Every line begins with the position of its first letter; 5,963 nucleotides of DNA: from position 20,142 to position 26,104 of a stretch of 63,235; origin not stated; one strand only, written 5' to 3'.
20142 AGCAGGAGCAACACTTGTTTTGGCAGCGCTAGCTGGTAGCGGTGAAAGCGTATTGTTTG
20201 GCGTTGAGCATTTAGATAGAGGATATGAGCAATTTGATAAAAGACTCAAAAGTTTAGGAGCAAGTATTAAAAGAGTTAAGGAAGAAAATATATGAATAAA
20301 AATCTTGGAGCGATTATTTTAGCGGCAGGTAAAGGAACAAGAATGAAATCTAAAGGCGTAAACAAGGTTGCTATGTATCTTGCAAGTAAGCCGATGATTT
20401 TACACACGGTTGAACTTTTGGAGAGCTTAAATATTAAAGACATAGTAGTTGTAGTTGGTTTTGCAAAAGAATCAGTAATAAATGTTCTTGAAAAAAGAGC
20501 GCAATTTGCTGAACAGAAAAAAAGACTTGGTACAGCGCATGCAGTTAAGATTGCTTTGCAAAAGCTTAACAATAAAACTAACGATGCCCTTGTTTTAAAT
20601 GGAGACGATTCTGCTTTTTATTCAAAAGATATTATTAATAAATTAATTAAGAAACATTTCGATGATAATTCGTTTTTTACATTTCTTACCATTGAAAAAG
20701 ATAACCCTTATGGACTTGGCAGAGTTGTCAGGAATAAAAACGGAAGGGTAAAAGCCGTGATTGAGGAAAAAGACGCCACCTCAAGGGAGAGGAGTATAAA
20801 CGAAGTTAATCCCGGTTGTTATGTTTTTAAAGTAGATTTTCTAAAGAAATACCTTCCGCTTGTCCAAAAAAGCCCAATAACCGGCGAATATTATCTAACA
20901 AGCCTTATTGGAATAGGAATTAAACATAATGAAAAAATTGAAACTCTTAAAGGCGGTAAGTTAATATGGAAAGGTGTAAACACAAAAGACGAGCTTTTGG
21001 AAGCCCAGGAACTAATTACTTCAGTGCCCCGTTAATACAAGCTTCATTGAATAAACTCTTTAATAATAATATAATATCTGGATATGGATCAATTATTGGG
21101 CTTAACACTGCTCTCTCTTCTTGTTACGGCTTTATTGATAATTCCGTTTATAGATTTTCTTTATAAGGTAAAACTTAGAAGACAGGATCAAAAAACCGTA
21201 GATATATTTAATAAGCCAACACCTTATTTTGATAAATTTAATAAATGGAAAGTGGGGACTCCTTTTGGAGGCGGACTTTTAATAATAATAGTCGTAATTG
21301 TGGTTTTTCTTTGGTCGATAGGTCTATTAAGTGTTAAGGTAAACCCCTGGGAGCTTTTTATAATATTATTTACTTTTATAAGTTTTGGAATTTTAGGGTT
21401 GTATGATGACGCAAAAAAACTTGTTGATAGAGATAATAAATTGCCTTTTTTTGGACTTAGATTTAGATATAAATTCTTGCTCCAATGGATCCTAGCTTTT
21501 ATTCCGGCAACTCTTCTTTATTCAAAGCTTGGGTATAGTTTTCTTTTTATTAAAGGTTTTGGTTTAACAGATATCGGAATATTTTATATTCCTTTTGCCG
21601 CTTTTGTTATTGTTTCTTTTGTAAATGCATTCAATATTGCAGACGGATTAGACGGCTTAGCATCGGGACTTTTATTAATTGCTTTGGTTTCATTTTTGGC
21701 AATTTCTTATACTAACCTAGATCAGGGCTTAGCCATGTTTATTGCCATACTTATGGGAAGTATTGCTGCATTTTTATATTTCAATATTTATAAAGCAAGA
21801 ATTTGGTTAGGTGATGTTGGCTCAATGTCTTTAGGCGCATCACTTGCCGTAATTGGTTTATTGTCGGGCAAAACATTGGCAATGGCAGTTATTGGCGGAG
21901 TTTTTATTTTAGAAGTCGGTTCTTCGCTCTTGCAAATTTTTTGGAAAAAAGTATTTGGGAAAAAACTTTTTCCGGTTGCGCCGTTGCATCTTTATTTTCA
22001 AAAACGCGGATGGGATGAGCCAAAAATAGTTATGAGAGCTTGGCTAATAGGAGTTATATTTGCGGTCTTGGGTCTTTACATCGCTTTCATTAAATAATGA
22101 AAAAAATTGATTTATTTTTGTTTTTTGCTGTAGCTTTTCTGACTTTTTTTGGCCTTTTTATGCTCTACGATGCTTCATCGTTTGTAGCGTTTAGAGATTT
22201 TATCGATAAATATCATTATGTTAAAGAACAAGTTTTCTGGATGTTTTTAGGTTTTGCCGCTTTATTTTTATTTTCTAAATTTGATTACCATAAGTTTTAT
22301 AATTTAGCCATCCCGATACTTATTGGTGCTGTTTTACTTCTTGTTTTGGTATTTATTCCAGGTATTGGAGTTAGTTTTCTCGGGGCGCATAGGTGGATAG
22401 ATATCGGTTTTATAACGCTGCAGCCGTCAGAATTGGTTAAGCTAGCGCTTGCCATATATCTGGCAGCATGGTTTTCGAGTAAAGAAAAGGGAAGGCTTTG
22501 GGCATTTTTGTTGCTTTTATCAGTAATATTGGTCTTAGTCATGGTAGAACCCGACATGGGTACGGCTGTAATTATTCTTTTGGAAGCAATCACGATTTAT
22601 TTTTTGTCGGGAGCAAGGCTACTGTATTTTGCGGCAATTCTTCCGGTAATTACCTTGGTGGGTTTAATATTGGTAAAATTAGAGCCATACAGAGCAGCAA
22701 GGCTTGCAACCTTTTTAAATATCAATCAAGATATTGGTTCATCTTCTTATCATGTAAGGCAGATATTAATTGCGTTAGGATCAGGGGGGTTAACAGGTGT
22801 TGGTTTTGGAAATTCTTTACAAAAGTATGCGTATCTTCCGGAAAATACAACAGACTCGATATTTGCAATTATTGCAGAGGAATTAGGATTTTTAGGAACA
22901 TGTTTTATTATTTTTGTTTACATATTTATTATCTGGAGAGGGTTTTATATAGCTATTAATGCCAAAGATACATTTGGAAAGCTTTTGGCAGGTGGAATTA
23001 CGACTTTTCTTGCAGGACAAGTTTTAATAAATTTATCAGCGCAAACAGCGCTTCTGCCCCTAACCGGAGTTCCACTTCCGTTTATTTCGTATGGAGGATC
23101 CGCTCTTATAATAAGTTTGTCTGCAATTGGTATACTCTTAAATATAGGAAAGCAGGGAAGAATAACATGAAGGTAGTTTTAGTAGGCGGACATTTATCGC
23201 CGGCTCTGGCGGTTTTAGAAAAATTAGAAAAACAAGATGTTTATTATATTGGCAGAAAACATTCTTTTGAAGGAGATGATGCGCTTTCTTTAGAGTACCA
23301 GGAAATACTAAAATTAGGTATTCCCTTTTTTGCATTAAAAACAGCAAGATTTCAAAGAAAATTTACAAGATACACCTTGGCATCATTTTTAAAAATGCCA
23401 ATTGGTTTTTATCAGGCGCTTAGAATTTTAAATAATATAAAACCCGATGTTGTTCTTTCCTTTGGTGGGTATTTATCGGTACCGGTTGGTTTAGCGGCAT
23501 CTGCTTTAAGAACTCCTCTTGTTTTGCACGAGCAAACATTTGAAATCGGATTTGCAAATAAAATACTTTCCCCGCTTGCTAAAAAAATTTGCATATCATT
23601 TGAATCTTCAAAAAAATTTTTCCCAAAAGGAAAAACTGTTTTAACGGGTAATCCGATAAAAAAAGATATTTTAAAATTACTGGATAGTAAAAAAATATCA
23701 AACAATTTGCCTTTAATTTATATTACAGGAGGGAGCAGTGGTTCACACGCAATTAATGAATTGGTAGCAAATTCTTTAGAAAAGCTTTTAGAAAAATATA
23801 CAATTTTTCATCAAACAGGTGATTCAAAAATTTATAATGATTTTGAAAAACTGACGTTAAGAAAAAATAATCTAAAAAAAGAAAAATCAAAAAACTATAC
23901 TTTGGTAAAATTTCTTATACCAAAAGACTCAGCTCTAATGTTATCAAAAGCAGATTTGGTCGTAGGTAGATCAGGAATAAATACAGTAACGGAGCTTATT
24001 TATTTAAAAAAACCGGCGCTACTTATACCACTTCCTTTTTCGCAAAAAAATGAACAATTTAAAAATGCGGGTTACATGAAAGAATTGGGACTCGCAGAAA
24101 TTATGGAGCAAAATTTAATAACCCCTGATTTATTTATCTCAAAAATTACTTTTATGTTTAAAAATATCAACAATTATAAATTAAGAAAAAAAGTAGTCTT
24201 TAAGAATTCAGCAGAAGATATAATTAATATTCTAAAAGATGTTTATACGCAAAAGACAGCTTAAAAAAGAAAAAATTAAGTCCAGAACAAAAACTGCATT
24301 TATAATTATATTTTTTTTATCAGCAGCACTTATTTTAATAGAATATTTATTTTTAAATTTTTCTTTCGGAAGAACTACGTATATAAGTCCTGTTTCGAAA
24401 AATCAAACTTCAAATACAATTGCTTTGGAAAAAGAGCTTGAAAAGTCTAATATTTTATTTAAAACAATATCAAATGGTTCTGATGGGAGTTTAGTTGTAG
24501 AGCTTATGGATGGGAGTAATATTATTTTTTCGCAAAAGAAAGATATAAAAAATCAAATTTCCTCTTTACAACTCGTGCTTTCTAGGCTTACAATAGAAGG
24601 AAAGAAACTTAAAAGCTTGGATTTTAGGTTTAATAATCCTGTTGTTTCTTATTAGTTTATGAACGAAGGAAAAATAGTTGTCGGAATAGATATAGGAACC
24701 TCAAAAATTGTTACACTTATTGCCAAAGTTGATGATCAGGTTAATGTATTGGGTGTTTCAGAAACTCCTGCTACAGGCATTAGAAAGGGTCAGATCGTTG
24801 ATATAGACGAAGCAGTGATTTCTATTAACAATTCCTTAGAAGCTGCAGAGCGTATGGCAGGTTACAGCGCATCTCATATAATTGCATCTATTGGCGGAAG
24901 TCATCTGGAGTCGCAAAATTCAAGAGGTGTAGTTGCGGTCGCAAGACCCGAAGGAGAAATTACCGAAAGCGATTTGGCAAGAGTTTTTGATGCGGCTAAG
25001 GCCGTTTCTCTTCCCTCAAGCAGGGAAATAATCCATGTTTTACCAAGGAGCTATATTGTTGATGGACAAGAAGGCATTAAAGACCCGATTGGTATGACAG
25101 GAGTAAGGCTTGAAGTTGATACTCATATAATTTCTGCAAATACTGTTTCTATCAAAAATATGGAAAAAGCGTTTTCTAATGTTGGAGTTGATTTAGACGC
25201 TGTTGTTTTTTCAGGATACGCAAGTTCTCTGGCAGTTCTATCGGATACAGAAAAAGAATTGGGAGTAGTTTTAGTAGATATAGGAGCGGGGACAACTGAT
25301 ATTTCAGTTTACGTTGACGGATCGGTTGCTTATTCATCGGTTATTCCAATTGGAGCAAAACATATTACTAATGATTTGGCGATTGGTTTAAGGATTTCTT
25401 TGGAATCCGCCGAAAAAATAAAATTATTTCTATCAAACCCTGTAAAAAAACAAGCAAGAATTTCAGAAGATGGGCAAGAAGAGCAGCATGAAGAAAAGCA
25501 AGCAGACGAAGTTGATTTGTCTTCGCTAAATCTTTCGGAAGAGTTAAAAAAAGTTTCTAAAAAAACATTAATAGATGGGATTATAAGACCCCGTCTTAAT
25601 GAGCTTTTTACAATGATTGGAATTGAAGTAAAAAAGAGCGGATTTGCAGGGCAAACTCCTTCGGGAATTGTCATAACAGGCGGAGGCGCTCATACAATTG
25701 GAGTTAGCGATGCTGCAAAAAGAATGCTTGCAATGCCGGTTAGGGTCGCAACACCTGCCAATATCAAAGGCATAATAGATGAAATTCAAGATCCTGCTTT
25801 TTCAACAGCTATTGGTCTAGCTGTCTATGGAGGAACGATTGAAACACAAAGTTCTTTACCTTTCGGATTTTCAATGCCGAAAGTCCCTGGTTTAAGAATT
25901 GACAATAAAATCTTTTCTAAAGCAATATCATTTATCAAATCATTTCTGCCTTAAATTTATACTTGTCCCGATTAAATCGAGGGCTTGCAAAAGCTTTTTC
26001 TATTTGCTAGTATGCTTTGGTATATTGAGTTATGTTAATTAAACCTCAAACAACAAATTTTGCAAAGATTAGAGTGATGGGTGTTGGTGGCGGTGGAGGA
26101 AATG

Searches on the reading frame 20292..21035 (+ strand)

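Call 9: search_protein_families(library=pfam, proteins=[window:20292-21035:+], max_evalue=0.0001)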
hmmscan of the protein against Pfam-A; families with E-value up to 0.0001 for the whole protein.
window:20292-21035:+ (247 aa): 4 families
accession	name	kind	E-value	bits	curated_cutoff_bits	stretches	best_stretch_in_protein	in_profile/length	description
PF00483.29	NTP_transferase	-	1.9e-22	80.5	21.2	1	7-243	2-243/245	Nucleotidyl transferase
PF12804.13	NTP_transf_3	-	7.3e-15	55.9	27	1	7-123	1-112/160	MobA-like NTP transferase domain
PF01128.25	IspD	-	2.7e-08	34.3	27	1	7-120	3-115/221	2-C-methyl-D-erythritol 4-phosphate cytidylyltransferase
PF02348.25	CTP_transf_3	-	2e-05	24.9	22.6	1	17-132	7-125/217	Cytidylyltransferase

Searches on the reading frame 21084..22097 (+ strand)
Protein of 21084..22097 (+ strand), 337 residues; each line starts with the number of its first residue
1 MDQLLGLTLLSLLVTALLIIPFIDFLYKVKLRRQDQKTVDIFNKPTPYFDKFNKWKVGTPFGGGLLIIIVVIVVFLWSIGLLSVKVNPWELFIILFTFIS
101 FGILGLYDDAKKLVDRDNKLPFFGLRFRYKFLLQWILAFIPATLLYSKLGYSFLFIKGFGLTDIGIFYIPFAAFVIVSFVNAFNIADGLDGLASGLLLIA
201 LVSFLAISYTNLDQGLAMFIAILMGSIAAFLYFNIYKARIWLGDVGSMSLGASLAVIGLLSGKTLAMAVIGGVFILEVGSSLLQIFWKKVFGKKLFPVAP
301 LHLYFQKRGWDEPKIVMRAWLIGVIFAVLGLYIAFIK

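Call 9: search_protein_families(library=pfam, proteins=[window:21084-22097:+], max_evalue=0.0001)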
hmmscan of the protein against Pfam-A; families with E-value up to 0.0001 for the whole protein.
window:21084-22097:+ (337 aa): 1 family
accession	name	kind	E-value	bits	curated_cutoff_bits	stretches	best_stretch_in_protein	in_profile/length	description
PF00953.26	Glycos_transf_4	-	1.6e-31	109.9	27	1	92-260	2-158/160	Glycosyl transferase family 4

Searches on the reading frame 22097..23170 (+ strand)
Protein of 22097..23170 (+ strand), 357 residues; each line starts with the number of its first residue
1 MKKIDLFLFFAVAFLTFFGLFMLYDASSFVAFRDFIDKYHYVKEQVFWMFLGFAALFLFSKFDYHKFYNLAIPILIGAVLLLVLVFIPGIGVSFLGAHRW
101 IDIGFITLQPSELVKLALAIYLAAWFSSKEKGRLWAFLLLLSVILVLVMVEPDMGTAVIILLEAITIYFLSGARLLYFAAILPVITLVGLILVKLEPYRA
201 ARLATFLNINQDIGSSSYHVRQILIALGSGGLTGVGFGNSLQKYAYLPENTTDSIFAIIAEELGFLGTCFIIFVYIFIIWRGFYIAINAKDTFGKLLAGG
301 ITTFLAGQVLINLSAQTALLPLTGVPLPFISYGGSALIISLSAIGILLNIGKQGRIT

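Call 9: search_protein_families(library=pfam, proteins=[window:22097-23170:+], max_evalue=0.0001)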
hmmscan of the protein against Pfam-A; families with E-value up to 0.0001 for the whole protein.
window:22097-23170:+ (357 aa): 1 family
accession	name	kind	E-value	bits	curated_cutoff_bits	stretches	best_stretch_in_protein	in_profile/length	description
PF01098.24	FTSW_RODA_SPOVE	-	5e-98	328.8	26.4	1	8-353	3-353/356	Cell cycle protein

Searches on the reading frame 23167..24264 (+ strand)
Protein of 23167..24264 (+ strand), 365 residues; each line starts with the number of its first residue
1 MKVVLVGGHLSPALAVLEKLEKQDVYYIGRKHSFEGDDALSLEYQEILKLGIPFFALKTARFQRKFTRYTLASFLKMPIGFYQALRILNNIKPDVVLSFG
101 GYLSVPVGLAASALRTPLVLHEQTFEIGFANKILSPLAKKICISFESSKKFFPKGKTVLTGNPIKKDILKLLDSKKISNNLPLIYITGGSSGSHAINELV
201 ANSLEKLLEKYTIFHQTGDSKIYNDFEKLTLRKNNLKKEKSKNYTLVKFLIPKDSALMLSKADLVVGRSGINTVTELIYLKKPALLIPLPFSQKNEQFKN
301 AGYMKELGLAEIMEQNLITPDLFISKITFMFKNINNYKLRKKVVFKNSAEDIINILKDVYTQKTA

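Call 9: search_protein_families(library=pfam, proteins=[window:23167-24264:+], max_evalue=0.0001)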
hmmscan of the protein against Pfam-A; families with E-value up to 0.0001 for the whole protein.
window:23167-24264:+ (365 aa): 3 families
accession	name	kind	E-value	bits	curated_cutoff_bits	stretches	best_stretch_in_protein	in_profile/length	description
PF04101.22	Glyco_tran_28_C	-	2.6e-28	99.5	22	1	184-354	2-164/166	Glycosyltransferase family 28 C-terminal domain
PF03033.26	Glyco_transf_28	-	5.2e-24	85.3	26.2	1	7-142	9-138/139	Glycosyltransferase family 28 N-terminal domain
PF13528.12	Glyco_trans_1_3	-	6.7e-05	22.6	25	0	259-315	252-306/322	Glycosyl transferase family 1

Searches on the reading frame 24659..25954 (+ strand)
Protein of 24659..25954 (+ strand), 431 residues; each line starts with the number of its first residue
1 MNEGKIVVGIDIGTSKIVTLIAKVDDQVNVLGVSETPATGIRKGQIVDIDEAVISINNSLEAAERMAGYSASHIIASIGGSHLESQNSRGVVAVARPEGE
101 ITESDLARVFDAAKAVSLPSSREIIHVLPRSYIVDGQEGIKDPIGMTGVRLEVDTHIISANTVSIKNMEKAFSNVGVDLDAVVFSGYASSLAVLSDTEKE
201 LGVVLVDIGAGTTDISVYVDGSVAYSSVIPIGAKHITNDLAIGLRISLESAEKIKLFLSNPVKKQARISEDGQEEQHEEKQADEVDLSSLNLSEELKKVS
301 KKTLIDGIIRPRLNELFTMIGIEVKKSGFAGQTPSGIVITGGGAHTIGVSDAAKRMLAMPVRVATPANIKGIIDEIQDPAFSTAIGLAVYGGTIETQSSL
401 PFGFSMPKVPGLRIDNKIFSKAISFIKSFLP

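Call 9: search_protein_families(library=pfam, proteins=[window:24659-25954:+], max_evalue=0.0001)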
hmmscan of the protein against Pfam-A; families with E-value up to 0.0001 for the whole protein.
window:24659-25954:+ (431 aa): 4 families
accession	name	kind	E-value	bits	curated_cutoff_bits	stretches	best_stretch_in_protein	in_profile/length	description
PF14450.12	FtsA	-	6e-37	127.3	31.8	2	204-386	1-127/127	Cell division protein FtsA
PF02491.25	SHS2_FTSA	-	1.6e-32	112.1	25.4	1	80-158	1-78/79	SHS2 domain inserted in FTSA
PF11104.14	PilM_2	-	2.3e-08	33.8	27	1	187-256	160-235/340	Type IV pilus assembly protein PilM;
PF06723.19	MreB_Mbl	-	4.5e-07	29.4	27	1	163-366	107-306/327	MreB/Mbl protein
